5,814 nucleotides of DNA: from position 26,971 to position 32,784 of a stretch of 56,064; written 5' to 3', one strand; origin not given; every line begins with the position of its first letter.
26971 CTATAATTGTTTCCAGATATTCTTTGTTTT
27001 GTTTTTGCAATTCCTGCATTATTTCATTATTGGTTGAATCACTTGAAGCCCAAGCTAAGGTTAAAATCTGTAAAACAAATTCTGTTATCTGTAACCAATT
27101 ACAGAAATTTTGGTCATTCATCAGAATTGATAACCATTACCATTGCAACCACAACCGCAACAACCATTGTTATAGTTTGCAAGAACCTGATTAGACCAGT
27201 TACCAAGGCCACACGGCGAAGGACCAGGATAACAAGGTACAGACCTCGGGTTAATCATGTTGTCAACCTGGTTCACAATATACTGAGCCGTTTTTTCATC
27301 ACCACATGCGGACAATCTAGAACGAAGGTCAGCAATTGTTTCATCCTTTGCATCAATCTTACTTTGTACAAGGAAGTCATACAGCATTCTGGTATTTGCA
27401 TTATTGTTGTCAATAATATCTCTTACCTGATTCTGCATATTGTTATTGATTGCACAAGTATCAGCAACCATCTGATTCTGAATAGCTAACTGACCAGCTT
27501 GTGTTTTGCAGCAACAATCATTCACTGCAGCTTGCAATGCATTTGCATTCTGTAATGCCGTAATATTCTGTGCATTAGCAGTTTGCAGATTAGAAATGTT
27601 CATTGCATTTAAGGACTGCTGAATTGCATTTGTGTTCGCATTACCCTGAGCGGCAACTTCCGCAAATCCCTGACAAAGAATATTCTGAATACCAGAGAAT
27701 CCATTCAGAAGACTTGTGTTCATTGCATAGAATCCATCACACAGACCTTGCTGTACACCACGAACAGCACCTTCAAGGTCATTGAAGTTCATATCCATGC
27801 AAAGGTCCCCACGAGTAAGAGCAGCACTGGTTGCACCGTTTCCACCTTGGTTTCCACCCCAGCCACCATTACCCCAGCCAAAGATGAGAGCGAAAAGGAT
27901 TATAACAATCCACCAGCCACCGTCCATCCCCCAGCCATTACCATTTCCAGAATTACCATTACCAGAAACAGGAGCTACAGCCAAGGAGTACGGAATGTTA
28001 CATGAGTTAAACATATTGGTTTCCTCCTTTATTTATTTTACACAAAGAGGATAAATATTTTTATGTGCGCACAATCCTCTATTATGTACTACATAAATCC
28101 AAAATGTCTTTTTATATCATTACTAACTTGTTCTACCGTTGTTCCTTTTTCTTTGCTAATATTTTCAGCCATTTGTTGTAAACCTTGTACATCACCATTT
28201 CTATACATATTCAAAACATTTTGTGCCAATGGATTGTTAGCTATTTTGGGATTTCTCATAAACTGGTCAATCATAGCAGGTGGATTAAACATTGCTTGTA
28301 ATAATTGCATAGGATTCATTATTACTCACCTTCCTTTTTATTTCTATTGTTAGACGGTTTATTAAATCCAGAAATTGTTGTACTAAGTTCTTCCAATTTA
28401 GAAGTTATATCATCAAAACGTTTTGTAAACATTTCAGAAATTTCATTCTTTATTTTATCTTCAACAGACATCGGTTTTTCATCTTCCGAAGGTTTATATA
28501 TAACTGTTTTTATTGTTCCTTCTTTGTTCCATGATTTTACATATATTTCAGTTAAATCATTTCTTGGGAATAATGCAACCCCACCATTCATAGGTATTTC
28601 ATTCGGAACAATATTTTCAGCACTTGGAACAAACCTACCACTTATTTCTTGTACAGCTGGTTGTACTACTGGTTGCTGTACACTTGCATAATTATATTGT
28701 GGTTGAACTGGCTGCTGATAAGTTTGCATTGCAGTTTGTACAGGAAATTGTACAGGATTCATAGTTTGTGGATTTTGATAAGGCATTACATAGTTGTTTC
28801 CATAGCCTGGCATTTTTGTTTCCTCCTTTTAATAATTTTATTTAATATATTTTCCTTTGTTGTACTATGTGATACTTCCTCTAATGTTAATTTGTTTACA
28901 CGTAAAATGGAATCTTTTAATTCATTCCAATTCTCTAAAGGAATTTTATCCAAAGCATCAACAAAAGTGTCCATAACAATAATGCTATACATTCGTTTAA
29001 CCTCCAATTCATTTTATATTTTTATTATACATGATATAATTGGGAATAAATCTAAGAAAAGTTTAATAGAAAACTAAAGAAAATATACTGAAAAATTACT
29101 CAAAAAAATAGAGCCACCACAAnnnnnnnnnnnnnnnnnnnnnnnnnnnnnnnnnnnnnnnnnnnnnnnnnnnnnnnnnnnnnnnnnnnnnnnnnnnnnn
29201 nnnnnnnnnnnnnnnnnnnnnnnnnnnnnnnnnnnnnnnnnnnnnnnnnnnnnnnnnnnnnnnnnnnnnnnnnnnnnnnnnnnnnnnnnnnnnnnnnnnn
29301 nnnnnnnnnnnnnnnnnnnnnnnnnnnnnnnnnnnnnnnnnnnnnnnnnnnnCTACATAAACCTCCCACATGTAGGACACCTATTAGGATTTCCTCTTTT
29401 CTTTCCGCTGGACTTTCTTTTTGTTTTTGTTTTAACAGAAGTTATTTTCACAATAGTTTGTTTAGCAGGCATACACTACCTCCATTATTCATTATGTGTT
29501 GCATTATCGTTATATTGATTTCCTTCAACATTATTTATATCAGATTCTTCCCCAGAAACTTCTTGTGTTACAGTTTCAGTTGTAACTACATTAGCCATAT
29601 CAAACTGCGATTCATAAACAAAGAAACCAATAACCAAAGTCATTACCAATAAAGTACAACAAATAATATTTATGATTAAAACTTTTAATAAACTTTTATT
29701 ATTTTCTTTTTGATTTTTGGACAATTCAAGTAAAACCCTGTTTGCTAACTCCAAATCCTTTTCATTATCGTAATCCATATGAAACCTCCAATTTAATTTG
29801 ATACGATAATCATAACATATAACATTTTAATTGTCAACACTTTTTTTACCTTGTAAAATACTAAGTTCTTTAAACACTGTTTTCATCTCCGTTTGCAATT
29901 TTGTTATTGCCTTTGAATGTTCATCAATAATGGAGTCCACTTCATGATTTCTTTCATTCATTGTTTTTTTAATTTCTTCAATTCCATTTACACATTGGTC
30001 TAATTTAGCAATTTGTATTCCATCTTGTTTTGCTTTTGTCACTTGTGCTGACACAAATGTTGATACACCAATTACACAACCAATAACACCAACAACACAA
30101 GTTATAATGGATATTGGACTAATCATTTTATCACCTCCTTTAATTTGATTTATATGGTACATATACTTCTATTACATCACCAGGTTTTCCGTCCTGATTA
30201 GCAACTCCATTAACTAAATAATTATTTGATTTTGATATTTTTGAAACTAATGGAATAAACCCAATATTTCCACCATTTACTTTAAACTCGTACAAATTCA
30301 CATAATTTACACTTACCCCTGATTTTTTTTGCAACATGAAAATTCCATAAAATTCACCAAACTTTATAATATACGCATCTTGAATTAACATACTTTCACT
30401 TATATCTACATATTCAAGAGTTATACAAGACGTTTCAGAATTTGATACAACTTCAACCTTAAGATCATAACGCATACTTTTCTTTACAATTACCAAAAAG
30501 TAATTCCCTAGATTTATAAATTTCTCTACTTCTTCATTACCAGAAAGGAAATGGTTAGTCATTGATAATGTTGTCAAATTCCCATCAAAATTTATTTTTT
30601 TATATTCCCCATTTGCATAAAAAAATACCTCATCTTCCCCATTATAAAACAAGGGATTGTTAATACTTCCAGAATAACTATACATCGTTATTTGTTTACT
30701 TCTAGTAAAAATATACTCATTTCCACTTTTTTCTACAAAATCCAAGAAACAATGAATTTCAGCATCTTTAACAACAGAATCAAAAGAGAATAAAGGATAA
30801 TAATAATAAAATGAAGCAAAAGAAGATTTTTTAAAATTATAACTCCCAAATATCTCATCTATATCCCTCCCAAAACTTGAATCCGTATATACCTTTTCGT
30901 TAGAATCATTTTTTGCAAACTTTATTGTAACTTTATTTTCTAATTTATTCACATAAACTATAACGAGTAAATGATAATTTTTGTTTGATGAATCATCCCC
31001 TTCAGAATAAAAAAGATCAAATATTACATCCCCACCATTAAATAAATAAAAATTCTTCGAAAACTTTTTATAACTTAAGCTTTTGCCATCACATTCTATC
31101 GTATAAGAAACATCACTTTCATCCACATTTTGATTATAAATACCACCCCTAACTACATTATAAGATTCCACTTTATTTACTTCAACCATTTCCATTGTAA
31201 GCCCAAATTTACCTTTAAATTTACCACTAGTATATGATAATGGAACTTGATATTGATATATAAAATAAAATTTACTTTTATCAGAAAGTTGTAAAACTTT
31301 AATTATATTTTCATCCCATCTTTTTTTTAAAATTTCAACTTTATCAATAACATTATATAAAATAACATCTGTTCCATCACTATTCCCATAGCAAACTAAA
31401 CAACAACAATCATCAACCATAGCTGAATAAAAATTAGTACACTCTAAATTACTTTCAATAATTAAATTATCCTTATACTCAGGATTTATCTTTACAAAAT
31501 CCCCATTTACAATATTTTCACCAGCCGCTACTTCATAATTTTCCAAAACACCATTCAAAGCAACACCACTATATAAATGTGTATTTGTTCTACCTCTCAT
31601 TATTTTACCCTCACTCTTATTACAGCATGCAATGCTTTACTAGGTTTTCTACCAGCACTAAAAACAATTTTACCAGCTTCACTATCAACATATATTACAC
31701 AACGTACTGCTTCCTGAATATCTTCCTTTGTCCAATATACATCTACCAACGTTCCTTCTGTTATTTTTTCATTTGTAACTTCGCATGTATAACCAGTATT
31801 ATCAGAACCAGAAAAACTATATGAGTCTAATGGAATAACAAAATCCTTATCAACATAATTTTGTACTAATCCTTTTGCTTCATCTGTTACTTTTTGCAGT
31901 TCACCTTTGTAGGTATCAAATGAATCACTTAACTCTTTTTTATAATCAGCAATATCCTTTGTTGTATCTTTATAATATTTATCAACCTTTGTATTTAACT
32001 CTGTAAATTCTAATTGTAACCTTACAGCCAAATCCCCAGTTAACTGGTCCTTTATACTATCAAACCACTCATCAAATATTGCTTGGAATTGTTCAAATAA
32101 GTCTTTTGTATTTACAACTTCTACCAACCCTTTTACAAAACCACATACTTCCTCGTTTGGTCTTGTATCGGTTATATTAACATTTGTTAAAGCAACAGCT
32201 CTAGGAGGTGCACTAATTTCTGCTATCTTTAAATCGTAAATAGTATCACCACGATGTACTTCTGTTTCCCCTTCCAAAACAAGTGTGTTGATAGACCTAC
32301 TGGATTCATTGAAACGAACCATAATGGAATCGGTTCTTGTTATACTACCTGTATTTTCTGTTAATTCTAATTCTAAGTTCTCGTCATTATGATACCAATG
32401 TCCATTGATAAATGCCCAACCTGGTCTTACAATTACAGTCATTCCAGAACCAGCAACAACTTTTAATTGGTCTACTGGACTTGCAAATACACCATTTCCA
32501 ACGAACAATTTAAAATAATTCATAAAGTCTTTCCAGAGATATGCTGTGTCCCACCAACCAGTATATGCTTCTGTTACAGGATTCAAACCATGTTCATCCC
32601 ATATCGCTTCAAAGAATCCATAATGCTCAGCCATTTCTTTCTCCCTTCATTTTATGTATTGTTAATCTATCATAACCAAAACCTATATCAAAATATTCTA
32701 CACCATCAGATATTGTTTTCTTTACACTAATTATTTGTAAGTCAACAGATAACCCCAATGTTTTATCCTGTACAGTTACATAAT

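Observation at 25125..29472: Accessory island of low-complexity, membrane and Cys-rich proteins under a sigma-region-4 regulator, resembling spore-surface components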

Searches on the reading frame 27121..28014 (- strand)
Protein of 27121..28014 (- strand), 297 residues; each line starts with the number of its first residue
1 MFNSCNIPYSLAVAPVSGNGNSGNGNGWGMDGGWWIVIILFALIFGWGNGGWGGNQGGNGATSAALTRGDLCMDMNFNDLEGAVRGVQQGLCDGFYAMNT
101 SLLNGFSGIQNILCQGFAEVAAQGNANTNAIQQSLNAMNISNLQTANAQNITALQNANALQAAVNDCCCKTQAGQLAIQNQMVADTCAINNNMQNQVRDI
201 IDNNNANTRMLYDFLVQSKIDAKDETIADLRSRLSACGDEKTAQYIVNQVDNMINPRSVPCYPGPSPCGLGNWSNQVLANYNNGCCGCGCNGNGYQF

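Call 5: search_protein_families(library=pfam, proteins=[window:27121-28014:-], max_evalue=1)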
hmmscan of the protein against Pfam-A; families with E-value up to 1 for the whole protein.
window:27121-28014:- (297 aa): 1 family
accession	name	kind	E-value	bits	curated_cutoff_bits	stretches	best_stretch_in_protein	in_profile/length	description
PF04998.22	RNA_pol_Rpb1_5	-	0.079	12.8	28.5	1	143-256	109-228/267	RNA polymerase Rpb1, domain 5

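Call 6: search_protein_families(library=phrogs, proteins=[window:27121-28014:-], max_evalue=0.1)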
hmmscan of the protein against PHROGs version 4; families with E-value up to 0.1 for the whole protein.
window:27121-28014:- (297 aa): 2 families
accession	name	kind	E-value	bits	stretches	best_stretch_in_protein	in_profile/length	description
phrog_16490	-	unknown function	8.3e-30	105.4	2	13-129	14-133/286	-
phrog_5295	-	unknown function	0.023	15.3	1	149-246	45-141/177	-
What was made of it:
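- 27121..28014 (-): o297: core single-pass membrane protein. Gly/Asn-rich N-tail, WW-IILF hydrophobic helix, two long helices, invariant CCC, Cys-rich variable C-tail. phrog_16490 E = 8e-30 (call 6).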

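Call 9: search_dna_similar(query=window:27121-28014:-, collection=phages, mode=protein, max_evalue=0.001, max_rows=40)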
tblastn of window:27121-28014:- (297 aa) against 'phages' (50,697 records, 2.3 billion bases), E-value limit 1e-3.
Records with a match: 21; places in all: 21; records where one place covers at least 80% of the query: 1.
Best place of each record, by identity: <60% 21.
By first word of the organism name: Bacteriophage 17; Dulem 3; bajarodcaudo 1.
By host as written in the record: - 17; Varecia variegata 2; Propithecus coquereli 1; Peromyscus fraterculus 1.
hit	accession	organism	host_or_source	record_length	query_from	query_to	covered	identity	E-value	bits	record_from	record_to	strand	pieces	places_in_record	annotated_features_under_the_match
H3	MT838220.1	Bacteriophage sp.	human fecal samples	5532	37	272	79%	43.1%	2e-39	152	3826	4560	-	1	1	record has no annotation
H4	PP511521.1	Dulem virus 36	Varecia variegata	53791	36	267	78%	34.1%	1e-18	92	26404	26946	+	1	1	hypothetical protein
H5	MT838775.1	Bacteriophage sp.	human fecal samples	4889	36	267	78%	33.9%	3e-21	99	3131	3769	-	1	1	record has no annotation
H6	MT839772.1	Bacteriophage sp.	human fecal samples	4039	36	267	78%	33.9%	7e-21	98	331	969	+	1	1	record has no annotation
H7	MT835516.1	Bacteriophage sp.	human fecal samples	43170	36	267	78%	33.6%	2e-20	97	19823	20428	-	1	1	record has no annotation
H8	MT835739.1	Bacteriophage sp.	human fecal samples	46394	37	267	78%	33.2%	3e-18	91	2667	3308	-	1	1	record has no annotation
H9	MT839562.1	Bacteriophage sp.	human fecal samples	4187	37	267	78%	33.1%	2e-19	94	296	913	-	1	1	record has no annotation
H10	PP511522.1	Dulem virus 35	Varecia variegata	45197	66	269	69%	37.4%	3e-30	125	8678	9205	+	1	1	hypothetical protein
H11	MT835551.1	Bacteriophage sp.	human fecal samples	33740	38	267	77%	31.7%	3e-20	97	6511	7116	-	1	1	record has no annotation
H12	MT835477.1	Bacteriophage sp.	human fecal samples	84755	63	267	69%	34.4%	8e-23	103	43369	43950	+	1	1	record has no annotation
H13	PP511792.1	Dulem virus 33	Propithecus coquereli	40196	37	276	81%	28.8%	2e-17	88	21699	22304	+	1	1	hypothetical protein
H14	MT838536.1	Bacteriophage sp.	human fecal samples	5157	61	267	70%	33.3%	4e-16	84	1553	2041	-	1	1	record has no annotation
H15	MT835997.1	Bacteriophage sp.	human fecal samples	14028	62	267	69%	33.3%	7e-21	98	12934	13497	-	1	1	record has no annotation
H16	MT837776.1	Bacteriophage sp.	human fecal samples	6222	67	267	68%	32.9%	1e-25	112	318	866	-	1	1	record has no annotation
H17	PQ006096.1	bajarodcaudo virus 5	Peromyscus fraterculus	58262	61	225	56%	33.9%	1e-16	86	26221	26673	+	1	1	hypothetical protein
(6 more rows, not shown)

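Call 14: search_protein_families(library=ncbifam, proteins=[window:27121-28014:-], max_evalue=1)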
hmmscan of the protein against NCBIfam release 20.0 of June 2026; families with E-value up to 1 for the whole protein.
window:27121-28014:- (297 aa): 1 family
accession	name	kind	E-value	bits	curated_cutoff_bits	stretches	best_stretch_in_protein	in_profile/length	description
NF006543.0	PRK09039.1-2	equivalog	0.46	10.2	305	1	136-242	94-197/350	peptidoglycan -binding protein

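Call 29: find_homologous_proteins(query=window:27121-28014:-, max_evalue=0.001)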
Query window:27121-28014:- (297 aa): 5918 proteins with E <= 0.001 among 8000 candidates; the best 120 are listed.
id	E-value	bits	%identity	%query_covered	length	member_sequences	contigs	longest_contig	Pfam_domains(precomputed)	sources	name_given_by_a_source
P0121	9.1e-196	667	100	100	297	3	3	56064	-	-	-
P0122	2.7e-100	354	60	92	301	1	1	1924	-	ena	-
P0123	1.5e-95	338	58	92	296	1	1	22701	-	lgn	-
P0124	2.4e-95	338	60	94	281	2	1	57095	-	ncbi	-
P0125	1.9e-94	335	59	93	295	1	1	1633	-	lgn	-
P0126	6.7e-89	316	56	93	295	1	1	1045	-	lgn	-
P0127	2.4e-84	301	56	90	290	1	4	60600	-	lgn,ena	-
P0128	1.5e-81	292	55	100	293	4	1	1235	-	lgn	-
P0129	2.0e-79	285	52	96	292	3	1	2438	-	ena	-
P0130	3.6e-78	281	53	82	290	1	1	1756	-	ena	-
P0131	4.5e-77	278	48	97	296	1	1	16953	-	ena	-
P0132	1.5e-75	273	49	82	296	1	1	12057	-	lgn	-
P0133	9.2e-74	267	46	98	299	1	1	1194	-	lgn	-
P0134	3.6e-73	265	50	79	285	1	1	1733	-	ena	-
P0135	7.4e-70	254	49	90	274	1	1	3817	-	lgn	-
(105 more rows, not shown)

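Call 42: search_solved_structures(query=A2, max_evalue=10)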
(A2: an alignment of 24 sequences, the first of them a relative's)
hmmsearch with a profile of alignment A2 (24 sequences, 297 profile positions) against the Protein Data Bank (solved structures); distinct sequences matched with E-value up to 10: 3.
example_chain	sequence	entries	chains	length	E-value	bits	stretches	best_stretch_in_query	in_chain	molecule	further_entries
5yl9_A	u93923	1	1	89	0.63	12.4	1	89-147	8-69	Spike glycoprotein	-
5zuv_A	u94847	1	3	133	7.5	8.9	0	89-147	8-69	Spike glycoprotein,Spike glycoprotein,inhibitor EK1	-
9d2f_Z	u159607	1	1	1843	9.6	8.5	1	150-236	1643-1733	Cilia- and flagella-associated protein 44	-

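Call 58: search_protein_families(library=padloc, proteins=[window:27121-28014:-], max_evalue=0.1)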
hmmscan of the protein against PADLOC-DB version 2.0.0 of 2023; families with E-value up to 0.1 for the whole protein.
window:27121-28014:- (297 aa): 0 families

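Call 71: predict_structure(alignment_id=A2)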
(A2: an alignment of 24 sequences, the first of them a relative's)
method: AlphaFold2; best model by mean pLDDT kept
length: 297 residues; sequences in the alignment: 24
mean_pLDDT: 40.1   pTM: 0.17
mean pLDDT of the five models: 40.1, 39.3, 38.1, 34.7, 32.4
residues with pLDDT >= 90: 0; 70-90: 0; 50-70: 49; < 50: 248
segments of 3 or more residues with pLDDT < 50: 1-33, 45-219, 258-266, 268-272, 280-297
pLDDT, mean of each block of 10 residues (from residue 1): 36 35 37 55 47 34 34 35 36 34 35 34 36 38 39 33 29 33 35 39 43 45 55 52 57 52 44 49 35 32
secondary structure, 60 per line:
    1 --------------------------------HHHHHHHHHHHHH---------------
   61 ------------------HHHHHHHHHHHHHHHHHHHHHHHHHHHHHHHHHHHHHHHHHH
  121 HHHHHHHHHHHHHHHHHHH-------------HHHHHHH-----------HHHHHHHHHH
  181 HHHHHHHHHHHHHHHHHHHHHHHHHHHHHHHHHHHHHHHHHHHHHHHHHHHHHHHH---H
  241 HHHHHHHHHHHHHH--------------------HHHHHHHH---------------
elements in order: H33-45 H79-139 H153-159 H171-236 H240-254 H275-282
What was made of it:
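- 27121..28014 (-): The AF2 model has low confidence (pLDDT 40) and gives secondary structure only (call 71).
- The o297 model is low confidence (pLDDT 40; call 71).
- Tried and rejected: AF2 gave pLDDT 40, so no fold search was run on it (call 71).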

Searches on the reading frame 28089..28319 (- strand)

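Call 5: search_protein_families(library=pfam, proteins=[window:28089-28319:-], max_evalue=1)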
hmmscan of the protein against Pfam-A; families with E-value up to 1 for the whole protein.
window:28089-28319:- (76 aa): 1 family
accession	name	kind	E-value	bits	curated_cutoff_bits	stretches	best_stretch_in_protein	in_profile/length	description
PF12236.14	Head-tail_con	-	0.048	12.5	27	1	5-73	288-356/489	Bacteriophage head to tail connecting protein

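Call 6: search_protein_families(library=phrogs, proteins=[window:28089-28319:-], max_evalue=0.1)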
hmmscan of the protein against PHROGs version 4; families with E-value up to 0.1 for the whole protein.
window:28089-28319:- (76 aa): 0 families

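Call 14: search_protein_families(library=ncbifam, proteins=[window:28089-28319:-], max_evalue=1)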
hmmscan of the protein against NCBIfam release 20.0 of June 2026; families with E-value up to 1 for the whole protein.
window:28089-28319:- (76 aa): 0 families

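Call 58: search_protein_families(library=padloc, proteins=[window:28089-28319:-], max_evalue=0.1)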
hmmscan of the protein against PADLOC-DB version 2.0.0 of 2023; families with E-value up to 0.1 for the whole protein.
window:28089-28319:- (76 aa): 0 families

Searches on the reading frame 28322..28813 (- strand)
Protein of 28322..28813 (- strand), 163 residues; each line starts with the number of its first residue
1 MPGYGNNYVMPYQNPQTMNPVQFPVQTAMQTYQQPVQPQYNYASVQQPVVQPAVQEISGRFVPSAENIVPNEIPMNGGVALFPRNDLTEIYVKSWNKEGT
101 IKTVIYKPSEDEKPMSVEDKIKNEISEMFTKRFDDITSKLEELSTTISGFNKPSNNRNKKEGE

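Call 5: search_protein_families(library=pfam, proteins=[window:28322-28813:-], max_evalue=1)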
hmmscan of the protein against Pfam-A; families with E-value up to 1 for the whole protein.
window:28322-28813:- (163 aa): 1 family
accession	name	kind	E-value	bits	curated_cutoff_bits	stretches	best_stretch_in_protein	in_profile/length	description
PF04139.18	Rad9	-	0.055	13.4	25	1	81-157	101-176/253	Rad9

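Call 6: search_protein_families(library=phrogs, proteins=[window:28322-28813:-], max_evalue=0.1)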
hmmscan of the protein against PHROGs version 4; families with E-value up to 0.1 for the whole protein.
window:28322-28813:- (163 aa): 2 families
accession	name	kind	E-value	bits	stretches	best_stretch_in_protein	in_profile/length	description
phrog_21718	-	unknown function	8.1e-08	33.4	1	2-159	4-156/159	-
phrog_19215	-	unknown function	0.094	14.1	0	117-147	41-74/148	-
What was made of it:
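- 28322..28813 (-): o163: core protein. Q/P-rich N-terminal tail, conserved ~60-residue beta-rich domain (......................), C-terminal helix. phrog_21718 E = 8e-8 (call 6).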

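Call 14: search_protein_families(library=ncbifam, proteins=[window:28322-28813:-], max_evalue=1)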
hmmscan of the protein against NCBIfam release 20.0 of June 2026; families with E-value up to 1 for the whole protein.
window:28322-28813:- (163 aa): 0 families

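Call 58: search_protein_families(library=padloc, proteins=[window:28322-28813:-], max_evalue=0.1)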
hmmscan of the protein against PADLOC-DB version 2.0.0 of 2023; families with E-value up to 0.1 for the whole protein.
window:28322-28813:- (163 aa): 0 families

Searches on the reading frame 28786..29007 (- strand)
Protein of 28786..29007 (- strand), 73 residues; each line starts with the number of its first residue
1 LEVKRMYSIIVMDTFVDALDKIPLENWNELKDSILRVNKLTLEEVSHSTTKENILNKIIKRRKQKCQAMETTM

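Call 5: search_protein_families(library=pfam, proteins=[window:28786-29007:-], max_evalue=1)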
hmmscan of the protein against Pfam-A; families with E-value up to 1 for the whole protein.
window:28786-29007:- (73 aa): 2 families
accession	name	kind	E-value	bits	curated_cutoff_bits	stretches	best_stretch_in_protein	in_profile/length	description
PF09192.16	Act-Frag_cataly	-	0.021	14.7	24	1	5-29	152-176/282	Actin-fragmin kinase, catalytic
PF07307.16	HEPPP_synt_1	-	0.041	13.9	30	1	18-70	139-191/210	Heptaprenyl diphosphate synthase (HEPPP synthase) subunit 1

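Call 6: search_protein_families(library=phrogs, proteins=[window:28786-29007:-], max_evalue=0.1)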
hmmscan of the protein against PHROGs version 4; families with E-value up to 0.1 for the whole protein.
window:28786-29007:- (73 aa): 2 families
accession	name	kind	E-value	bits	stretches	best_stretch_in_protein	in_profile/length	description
phrog_14588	-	unknown function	0.021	16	1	4-47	11-55/71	-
phrog_24629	-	unknown function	0.09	13.5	1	2-71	81-149/172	-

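Call 14: search_protein_families(library=ncbifam, proteins=[window:28786-29007:-], max_evalue=1)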
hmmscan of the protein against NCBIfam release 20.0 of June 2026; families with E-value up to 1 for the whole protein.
window:28786-29007:- (73 aa): 0 families

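Call 58: search_protein_families(library=padloc, proteins=[window:28786-29007:-], max_evalue=0.1)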
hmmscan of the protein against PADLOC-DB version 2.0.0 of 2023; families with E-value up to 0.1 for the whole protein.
window:28786-29007:- (73 aa): 0 families

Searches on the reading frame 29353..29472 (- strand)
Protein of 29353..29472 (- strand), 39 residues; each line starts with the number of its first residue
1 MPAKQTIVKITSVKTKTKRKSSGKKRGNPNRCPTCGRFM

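Call 5: search_protein_families(library=pfam, proteins=[window:29353-29472:-], max_evalue=1)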
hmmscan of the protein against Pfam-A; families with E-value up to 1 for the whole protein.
window:29353-29472:- (39 aa): 1 family
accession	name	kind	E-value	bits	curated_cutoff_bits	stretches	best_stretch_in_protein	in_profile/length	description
PF04423.19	Rad50_zn_hook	-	0.74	10.1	24.3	0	25-37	15-27/52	Rad50 zinc hook motif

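Call 6: search_protein_families(library=phrogs, proteins=[window:29353-29472:-], max_evalue=0.1)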
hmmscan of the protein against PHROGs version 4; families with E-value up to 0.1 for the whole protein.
window:29353-29472:- (39 aa): 3 families
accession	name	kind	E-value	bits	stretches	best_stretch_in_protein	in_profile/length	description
phrog_1494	-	unknown function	0.021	15.1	1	13-37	183-207/226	-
phrog_14303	-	unknown function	0.024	16.1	1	9-38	2-33/50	-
phrog_13972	-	DNA, RNA and nucleotide metabolism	0.043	15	1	7-37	13-47/75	DNA ligase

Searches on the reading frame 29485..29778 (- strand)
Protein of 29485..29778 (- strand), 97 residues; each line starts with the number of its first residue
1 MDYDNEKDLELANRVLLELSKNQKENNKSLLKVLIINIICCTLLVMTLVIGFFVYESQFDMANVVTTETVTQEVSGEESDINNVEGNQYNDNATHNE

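Call 8: search_protein_families(library=phrogs, proteins=[window:29485-29778:-], max_evalue=0.01)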
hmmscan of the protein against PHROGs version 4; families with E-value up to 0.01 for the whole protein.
window:29485-29778:- (97 aa): 0 families
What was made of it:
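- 29485..29778 (-): o97: 97-aa single-pass membrane protein, first gene of the regulator unit. No PHROG match (call 8).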

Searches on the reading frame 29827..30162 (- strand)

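Call 8: search_protein_families(library=phrogs, proteins=[window:29827-30162:-], max_evalue=0.01)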
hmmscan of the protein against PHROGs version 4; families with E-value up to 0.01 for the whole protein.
window:29827-30162:- (111 aa): 4 families
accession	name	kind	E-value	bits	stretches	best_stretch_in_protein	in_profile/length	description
phrog_3999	-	unknown function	4.2e-07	31.1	1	22-102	12-95/107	-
phrog_1863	-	unknown function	0.00025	21.9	1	18-103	6-91/97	-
phrog_1296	-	lysis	0.00065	20.7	1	20-99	8-80/93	holin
phrog_526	-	lysis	0.0029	18.9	1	13-87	34-108/143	holin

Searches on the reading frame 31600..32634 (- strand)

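Call 8: search_protein_families(library=phrogs, proteins=[window:31600-32634:-], max_evalue=0.01)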
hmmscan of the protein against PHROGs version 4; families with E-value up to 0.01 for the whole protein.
window:31600-32634:- (344 aa): 8 families
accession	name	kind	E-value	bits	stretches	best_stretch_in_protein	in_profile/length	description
phrog_1220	-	head and packaging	1.7e-57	197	1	1-247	6-228/574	head protein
phrog_9534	-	head and packaging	3.6e-36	126.4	1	28-296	12-248/303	head protein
phrog_27282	-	unknown function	2.9e-29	103.3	1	31-201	17-191/445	-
phrog_5339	-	head and packaging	5.9e-29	101.9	1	32-219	21-201/633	virion structural protein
phrog_35103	-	unknown function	8.4e-28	97.9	1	29-252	13-240/916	-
phrog_18805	-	unknown function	2.8e-12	47.2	1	29-219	14-207/457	-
phrog_17342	-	unknown function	4.7e-07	30.4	1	40-158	24-157/326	-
phrog_13571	-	head and packaging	4e-05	24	1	50-121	30-102/356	virion structural protein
